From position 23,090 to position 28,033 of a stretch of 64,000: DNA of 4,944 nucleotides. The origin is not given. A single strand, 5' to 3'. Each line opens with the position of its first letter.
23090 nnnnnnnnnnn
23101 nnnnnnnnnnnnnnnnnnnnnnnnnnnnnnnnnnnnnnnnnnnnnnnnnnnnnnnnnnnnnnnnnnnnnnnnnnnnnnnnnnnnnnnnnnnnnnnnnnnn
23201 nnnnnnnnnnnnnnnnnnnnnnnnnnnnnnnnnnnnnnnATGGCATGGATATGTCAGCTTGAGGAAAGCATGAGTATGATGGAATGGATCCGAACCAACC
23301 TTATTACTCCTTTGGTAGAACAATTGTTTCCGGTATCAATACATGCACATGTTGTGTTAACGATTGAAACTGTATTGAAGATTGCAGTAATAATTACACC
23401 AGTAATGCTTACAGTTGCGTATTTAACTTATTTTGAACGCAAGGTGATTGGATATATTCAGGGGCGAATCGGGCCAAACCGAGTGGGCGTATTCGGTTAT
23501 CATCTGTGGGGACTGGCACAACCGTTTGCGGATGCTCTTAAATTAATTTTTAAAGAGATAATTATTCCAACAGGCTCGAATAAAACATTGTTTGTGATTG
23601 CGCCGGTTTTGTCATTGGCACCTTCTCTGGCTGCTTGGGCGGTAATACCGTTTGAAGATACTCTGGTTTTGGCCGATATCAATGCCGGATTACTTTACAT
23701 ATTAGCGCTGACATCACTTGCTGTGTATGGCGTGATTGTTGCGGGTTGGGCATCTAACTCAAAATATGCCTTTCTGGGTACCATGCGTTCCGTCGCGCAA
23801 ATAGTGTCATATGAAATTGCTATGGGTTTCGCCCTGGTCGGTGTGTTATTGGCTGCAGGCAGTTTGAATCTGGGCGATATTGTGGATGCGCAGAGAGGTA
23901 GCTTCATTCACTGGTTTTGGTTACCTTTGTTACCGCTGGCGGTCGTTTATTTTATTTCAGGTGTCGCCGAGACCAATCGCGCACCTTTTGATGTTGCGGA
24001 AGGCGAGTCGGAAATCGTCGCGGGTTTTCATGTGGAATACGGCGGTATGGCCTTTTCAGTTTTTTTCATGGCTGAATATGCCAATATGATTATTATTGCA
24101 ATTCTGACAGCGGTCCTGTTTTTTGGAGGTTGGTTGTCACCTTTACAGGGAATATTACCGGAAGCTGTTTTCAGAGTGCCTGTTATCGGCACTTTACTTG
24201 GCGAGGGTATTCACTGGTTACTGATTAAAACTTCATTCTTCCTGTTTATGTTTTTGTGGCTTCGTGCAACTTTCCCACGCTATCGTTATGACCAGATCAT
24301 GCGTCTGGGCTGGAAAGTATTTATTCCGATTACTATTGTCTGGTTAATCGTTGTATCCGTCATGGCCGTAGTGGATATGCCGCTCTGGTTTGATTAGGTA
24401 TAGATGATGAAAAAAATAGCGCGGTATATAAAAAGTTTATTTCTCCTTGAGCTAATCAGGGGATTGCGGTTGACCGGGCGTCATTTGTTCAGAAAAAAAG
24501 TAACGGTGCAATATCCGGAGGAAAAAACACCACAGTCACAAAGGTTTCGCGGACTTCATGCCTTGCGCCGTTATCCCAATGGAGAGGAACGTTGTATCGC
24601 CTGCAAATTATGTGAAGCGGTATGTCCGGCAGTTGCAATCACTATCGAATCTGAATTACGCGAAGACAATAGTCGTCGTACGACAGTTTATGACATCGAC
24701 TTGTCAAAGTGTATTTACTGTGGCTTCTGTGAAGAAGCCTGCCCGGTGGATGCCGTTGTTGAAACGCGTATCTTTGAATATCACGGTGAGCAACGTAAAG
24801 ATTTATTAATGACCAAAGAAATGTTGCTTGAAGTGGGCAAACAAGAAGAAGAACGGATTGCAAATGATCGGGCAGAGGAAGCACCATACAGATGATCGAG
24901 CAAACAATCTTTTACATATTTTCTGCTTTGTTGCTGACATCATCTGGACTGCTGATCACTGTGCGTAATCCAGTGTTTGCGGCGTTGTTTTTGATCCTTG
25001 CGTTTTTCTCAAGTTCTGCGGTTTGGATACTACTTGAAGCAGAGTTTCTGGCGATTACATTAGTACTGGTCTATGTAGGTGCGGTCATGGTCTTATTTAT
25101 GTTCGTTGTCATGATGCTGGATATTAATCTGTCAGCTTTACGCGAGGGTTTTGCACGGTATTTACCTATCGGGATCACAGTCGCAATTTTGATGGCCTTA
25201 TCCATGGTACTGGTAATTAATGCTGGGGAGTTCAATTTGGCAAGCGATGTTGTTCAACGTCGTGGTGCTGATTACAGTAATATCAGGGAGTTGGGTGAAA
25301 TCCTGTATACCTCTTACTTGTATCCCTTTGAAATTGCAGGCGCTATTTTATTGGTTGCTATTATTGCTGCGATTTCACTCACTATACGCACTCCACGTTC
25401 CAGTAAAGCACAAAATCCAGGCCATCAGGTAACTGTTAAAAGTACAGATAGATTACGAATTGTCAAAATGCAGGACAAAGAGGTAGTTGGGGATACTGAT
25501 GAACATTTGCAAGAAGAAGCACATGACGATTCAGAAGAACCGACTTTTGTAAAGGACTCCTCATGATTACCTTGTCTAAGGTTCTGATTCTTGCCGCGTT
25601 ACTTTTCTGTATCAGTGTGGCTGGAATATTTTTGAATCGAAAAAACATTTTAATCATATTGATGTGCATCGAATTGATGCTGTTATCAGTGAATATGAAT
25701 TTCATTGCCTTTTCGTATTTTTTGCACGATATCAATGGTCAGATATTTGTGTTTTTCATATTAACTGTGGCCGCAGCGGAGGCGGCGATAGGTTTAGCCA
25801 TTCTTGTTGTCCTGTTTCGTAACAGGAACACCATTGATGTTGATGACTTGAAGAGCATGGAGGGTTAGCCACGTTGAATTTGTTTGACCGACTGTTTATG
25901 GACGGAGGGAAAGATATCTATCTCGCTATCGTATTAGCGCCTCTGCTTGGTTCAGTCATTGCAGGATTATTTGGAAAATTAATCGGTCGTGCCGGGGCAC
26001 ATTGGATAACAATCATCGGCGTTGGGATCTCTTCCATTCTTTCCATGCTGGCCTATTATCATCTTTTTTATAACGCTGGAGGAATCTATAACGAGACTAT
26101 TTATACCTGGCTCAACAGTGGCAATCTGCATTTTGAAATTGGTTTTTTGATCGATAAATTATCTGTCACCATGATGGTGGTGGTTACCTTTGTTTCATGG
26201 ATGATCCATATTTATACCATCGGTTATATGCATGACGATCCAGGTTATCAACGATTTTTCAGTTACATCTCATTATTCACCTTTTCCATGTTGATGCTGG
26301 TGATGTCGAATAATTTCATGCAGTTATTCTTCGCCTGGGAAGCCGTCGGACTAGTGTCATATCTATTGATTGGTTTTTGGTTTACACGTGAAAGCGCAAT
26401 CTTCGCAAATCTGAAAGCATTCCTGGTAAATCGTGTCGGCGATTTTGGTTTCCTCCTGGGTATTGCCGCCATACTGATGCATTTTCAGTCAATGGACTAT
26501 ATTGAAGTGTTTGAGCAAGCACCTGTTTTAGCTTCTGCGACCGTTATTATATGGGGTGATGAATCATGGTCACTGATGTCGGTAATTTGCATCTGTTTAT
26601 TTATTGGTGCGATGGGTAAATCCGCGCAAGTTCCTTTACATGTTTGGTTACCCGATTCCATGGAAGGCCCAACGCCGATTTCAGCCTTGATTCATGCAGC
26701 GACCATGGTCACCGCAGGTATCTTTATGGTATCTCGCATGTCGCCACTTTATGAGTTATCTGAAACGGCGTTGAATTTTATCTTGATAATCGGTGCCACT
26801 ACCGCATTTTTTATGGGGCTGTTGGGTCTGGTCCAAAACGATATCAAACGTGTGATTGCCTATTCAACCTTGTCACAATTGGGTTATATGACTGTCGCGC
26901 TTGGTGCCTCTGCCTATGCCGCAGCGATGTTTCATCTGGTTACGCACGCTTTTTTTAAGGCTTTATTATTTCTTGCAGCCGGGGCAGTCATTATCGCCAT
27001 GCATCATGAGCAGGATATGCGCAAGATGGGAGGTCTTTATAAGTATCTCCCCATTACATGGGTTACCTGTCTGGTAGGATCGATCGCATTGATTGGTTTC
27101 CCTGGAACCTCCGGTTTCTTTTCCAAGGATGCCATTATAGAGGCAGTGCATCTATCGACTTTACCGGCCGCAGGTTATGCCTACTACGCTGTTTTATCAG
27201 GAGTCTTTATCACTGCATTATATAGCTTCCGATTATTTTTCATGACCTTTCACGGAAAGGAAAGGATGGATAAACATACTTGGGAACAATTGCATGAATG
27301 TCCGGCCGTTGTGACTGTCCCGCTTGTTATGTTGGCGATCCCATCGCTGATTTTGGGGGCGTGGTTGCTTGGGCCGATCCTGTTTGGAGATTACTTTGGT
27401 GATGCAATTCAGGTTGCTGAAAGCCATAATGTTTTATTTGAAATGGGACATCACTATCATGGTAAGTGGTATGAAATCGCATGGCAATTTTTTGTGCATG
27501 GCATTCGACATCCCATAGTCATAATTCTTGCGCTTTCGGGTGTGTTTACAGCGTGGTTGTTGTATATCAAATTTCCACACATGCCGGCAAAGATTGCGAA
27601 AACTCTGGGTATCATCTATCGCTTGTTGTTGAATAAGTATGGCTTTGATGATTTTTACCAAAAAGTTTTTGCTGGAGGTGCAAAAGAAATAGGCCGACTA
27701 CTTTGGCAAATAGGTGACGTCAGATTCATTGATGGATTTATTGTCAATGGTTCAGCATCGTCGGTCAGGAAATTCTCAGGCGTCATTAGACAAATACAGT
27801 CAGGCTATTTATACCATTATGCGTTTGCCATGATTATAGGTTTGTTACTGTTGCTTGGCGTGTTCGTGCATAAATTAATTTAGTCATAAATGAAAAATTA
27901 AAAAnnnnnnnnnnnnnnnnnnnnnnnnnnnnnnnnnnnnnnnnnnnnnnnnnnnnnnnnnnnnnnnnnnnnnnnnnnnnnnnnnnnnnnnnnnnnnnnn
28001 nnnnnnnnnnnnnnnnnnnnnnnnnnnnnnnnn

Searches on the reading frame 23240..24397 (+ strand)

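Call 55: search_protein_families(library=pfam, proteins=[window:23240-24397:+], max_evalue=0.00001)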
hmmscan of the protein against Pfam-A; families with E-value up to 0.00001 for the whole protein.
window:23240-24397:+ (385 aa): 1 family
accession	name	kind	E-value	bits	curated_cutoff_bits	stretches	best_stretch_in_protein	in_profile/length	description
PF00146.26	NADHdh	-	4.6e-123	410.8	27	1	47-372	2-297/298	NADH dehydrogenase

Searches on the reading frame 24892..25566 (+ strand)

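Call 55: search_protein_families(library=pfam, proteins=[window:24892-25566:+], max_evalue=0.00001)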
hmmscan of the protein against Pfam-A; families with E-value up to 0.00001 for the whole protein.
window:24892-25566:+ (224 aa): 1 family
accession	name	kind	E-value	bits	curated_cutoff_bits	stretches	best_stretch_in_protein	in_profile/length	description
PF00499.25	Oxidored_q3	-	1.1e-37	129.4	33.2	1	20-163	4-146/146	NADH-ubiquinone/plastoquinone oxidoreductase chain 6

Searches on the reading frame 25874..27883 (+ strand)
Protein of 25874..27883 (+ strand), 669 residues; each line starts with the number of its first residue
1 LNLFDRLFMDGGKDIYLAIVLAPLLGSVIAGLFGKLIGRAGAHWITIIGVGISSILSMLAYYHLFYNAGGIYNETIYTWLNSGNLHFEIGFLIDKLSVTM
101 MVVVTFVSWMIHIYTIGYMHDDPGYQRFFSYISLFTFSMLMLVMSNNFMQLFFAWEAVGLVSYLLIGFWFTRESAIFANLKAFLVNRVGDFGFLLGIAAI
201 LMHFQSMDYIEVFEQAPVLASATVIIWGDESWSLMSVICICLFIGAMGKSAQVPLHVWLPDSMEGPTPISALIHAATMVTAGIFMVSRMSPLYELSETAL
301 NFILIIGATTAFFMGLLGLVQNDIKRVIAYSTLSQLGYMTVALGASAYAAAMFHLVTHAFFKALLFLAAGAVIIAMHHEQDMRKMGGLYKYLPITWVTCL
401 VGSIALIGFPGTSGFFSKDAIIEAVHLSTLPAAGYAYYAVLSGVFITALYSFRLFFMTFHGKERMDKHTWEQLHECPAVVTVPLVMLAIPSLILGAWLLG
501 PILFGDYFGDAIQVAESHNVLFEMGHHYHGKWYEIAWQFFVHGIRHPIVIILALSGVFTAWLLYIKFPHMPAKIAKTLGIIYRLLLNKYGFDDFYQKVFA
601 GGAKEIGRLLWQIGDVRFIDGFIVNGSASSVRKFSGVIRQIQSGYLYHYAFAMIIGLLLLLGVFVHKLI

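Call 55: search_protein_families(library=pfam, proteins=[window:25874-27883:+], max_evalue=0.00001)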
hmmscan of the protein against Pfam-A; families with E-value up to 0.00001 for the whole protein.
window:25874-27883:+ (669 aa): 2 families
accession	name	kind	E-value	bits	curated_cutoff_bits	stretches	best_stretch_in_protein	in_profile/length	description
PF00361.26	Proton_antipo_M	-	2.8e-78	263.5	21.5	1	145-429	1-279/294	NADH:quinone oxidoreductase/Mrp antiporter, TM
PF00662.26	Proton_antipo_N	-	5.4e-25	87.5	24.5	1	79-129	1-51/51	NADH-Ubiquinone oxidoreductase (complex I), chain 5 N-terminus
